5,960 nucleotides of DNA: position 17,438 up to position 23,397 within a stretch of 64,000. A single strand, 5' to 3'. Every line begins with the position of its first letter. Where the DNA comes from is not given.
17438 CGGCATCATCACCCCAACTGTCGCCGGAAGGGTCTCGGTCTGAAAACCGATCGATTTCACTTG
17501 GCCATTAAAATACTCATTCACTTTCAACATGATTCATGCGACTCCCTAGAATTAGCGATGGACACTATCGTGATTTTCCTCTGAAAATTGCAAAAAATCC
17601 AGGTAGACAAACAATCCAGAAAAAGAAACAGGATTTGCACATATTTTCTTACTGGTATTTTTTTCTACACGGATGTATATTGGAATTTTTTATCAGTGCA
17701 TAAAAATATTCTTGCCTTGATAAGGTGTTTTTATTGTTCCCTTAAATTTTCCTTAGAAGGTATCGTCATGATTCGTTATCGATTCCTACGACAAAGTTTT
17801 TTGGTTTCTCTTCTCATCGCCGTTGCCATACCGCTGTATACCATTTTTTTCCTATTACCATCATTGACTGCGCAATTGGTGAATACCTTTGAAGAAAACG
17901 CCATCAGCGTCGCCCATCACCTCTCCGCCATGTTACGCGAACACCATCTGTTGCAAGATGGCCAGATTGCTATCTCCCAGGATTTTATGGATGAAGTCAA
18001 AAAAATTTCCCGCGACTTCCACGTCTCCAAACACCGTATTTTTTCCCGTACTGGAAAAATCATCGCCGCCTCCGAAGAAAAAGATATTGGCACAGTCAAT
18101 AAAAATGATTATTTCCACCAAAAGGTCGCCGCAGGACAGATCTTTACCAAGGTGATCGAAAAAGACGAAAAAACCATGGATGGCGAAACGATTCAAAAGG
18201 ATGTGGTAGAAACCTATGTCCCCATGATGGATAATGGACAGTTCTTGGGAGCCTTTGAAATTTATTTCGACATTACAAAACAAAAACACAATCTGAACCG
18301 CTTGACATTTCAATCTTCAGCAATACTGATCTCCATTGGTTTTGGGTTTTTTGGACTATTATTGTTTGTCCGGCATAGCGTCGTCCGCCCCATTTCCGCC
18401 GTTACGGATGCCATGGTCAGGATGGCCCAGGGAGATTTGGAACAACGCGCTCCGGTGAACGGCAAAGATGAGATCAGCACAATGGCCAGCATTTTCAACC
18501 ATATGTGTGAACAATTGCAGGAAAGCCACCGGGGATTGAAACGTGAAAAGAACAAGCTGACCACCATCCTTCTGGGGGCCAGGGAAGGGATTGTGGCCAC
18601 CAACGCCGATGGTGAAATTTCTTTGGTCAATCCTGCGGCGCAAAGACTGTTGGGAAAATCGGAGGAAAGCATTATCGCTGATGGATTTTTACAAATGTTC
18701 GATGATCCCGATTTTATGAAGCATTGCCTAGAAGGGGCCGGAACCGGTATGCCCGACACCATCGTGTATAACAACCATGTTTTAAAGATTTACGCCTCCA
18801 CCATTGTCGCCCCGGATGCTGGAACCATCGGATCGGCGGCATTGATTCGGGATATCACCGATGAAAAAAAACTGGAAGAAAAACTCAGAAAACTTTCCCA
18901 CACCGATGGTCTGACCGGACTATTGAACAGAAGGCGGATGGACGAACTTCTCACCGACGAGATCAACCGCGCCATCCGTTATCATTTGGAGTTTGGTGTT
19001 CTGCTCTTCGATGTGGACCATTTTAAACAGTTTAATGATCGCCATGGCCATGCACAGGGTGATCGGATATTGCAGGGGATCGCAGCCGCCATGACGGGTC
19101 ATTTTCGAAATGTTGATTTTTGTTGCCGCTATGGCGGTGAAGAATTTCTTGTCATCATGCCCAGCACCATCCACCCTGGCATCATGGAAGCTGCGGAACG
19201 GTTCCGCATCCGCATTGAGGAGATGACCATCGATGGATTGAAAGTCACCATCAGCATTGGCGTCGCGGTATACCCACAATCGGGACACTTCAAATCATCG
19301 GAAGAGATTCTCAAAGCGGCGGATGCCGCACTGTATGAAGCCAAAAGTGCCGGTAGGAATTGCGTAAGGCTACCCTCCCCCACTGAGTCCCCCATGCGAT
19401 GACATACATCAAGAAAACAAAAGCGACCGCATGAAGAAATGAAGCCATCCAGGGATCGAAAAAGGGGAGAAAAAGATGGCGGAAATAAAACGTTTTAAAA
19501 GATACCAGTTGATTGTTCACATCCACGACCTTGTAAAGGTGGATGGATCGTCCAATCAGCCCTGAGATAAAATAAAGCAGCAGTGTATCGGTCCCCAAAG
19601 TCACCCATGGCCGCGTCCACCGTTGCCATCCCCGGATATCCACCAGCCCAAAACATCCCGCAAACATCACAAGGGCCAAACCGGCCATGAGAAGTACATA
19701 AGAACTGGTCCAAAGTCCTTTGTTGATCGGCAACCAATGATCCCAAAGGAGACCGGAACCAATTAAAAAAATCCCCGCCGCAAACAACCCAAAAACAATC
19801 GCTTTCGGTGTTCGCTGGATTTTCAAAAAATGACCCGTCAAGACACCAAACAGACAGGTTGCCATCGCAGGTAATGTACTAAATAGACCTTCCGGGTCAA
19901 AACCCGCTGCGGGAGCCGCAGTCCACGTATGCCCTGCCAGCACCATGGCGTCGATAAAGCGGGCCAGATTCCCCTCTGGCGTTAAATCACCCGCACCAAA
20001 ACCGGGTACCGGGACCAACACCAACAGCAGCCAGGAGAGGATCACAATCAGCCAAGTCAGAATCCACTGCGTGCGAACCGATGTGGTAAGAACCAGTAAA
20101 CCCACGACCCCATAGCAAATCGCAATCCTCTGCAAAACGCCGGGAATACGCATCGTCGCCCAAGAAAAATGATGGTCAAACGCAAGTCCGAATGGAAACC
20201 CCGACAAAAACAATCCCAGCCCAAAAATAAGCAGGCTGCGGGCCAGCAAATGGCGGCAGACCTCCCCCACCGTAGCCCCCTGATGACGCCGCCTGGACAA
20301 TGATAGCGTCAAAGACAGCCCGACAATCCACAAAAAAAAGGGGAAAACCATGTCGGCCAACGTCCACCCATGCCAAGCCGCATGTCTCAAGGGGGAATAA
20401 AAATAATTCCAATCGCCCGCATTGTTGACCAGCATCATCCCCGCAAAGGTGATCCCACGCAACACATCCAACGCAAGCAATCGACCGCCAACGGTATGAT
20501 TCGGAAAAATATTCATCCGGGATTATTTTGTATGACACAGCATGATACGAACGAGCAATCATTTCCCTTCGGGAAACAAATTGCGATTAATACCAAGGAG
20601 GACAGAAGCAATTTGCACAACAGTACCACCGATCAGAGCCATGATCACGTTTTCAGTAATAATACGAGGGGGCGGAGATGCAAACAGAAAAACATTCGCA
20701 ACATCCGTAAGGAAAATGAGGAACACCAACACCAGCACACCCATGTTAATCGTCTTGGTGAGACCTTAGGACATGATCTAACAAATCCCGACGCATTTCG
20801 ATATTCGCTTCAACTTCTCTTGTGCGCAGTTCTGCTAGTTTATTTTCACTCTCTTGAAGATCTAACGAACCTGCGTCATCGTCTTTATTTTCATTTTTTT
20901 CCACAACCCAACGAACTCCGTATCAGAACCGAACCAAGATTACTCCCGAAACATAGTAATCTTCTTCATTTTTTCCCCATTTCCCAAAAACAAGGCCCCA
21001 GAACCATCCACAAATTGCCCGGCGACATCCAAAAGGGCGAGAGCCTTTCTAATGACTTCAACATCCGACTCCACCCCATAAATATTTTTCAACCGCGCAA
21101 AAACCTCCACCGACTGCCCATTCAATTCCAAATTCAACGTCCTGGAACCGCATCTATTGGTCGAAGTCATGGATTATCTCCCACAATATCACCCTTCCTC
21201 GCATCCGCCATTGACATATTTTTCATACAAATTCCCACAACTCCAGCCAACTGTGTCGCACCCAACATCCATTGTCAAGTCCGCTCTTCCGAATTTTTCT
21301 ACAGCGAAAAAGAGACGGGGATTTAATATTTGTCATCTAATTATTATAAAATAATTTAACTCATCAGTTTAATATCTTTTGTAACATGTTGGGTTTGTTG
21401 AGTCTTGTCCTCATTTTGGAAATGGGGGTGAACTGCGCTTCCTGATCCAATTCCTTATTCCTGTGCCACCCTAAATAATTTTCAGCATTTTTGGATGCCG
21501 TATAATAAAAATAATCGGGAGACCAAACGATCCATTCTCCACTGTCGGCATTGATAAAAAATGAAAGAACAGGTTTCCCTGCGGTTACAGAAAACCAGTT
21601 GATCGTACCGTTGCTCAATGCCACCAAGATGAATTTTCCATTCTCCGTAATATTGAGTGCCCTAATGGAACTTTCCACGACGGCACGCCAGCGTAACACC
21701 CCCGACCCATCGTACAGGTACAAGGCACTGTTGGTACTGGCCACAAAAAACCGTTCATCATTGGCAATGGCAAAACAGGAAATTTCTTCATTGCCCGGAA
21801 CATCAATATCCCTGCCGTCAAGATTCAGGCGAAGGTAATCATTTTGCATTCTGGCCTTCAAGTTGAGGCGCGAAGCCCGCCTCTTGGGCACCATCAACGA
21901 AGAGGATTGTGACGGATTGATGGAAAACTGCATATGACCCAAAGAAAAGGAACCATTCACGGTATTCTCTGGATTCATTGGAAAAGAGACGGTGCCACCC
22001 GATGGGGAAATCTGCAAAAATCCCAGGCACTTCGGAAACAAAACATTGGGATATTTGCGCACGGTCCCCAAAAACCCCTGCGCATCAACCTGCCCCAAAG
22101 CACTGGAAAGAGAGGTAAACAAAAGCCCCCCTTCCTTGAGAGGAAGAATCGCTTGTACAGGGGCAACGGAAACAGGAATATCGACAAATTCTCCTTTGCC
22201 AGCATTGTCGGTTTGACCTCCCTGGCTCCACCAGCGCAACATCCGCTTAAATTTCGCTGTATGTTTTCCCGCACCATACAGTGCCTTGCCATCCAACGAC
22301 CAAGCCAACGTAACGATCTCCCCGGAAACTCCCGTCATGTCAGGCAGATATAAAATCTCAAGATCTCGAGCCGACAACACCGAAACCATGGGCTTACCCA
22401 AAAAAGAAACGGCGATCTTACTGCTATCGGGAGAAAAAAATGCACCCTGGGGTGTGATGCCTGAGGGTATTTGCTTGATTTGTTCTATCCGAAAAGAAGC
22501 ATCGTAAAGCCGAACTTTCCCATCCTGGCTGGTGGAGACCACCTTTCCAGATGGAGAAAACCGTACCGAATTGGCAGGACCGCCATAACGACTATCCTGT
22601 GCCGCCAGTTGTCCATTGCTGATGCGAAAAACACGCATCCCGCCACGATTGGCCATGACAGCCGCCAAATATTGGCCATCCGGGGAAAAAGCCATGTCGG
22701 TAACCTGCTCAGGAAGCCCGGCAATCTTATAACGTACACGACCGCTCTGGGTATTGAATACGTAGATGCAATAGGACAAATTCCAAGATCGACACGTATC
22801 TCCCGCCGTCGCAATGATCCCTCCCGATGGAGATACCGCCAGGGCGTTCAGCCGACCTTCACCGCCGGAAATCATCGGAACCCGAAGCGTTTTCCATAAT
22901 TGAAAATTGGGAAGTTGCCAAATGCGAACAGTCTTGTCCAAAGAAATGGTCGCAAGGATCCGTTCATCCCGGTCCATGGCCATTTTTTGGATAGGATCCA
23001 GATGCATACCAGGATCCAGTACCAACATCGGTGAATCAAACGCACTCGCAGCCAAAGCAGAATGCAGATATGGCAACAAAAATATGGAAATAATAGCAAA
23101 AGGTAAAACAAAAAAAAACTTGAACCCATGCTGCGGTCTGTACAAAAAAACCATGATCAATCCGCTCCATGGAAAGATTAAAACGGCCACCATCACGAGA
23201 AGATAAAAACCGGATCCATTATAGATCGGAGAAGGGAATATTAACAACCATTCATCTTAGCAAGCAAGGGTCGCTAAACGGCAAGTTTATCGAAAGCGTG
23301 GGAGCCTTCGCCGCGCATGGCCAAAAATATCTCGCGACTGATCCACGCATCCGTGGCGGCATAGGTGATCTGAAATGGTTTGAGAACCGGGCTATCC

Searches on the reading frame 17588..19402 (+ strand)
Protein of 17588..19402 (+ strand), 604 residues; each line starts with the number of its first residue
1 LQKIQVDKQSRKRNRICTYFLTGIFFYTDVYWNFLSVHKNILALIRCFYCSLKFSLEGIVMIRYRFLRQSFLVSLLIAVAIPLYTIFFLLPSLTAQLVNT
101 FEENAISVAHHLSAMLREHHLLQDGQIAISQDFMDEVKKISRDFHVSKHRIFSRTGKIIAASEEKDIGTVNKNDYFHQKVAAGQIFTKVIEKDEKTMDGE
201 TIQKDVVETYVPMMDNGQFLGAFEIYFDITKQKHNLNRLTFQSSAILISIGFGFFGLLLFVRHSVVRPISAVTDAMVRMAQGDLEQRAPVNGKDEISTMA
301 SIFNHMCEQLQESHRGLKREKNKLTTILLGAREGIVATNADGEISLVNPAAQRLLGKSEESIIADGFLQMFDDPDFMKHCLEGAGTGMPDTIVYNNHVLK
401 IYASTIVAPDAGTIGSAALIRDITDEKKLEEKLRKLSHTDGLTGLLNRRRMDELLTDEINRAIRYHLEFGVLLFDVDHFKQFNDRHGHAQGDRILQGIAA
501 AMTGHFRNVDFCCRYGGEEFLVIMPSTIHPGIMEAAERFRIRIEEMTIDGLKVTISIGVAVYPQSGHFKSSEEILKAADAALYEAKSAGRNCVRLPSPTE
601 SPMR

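Call 61: search_protein_families(library=pfam, proteins=[window:17588-19402:+], max_evalue=0.00001)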
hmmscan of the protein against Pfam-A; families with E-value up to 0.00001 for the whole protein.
window:17588-19402:+ (604 aa): 3 families
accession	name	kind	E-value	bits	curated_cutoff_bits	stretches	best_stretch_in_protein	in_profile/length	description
PF00990.26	GGDEF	-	6e-44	150.1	23.8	1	437-591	1-160/161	Diguanylate cyclase, GGDEF domain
PF00672.30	HAMP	-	1.9e-14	54.1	25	1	260-312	1-53/53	HAMP domain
PF00989.32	PAS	-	5.8e-06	26.7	22.6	0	326-363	5-42/113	PAS fold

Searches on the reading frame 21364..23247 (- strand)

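Call 31: search_protein_families(library=pfam, proteins=[window:21364-23247:-], max_evalue=0.00001)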
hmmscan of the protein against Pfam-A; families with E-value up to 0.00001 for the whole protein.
window:21364-23247:- (627 aa): 14 families
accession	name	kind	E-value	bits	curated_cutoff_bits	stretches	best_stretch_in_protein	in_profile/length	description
PF25174.1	Beta-prop_THOC3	-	3.8e-26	92.1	305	2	82-196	170-271/272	THOC3 beta-propeller domain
PF00400.38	WD40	-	1.4e-20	73.3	27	0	225-249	14-39/39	WD domain, G-beta repeat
PF23414.1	Beta-prop_EML_2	-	7.6e-20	71.8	90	1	89-209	4-110/266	Echinoderm microtubule-associated protein second beta-propeller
PF24817.1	WD40_WDHD1_1st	-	1.3e-15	57.8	109.9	1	82-215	127-257/291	WDHD1 first WD40 domain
PF24814.1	WD40_Prp19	-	3.3e-15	56.3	320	1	82-326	48-278/281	Prp19 WD40 domain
PF25168.1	Beta-prop_WDR36-Utp21_2nd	-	1.3e-14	54.7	84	0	159-248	220-307/335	WDR36/Utp21 second beta-propeller domain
PF23393.2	Beta-prop_WDR90_POC16_2nd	-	5.2e-14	52.6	60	1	160-285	17-140/291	WDR90/POC16, second beta-propeller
PF25173.1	Beta-prop_WDR3_1st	-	2.3e-13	50.7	154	0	161-250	11-100/184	WDR3 first beta-propeller domain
PF12894.13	ANAPC4_WD40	-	8.9e-13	48.7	22.9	0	523-575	36-88/91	Anaphase-promoting complex subunit 4 WD40 domain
PF24807.1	WD40_CDC20-Fz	-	3.9e-10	40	200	1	81-248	133-292/292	CDC20/Fizzy WD40 domain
PF24796.1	WDR55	-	7.9e-10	38.7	200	0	81-113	261-294/296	WDR55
PF25172.1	Beta-prop_WDR3_2nd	-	2.3e-08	34.1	140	0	82-116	216-250/293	WDR3 second beta-propeller domain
PF24782.2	WD40_MABP1-WDR62_2nd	-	3.3e-08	33.3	290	1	87-199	229-332/341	MABP1/WDR62 second WD40 domain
PF25175.1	Beta-prop_WDR5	-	2.2e-06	27.6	250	0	160-278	33-151/296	WDR5 beta-propeller domain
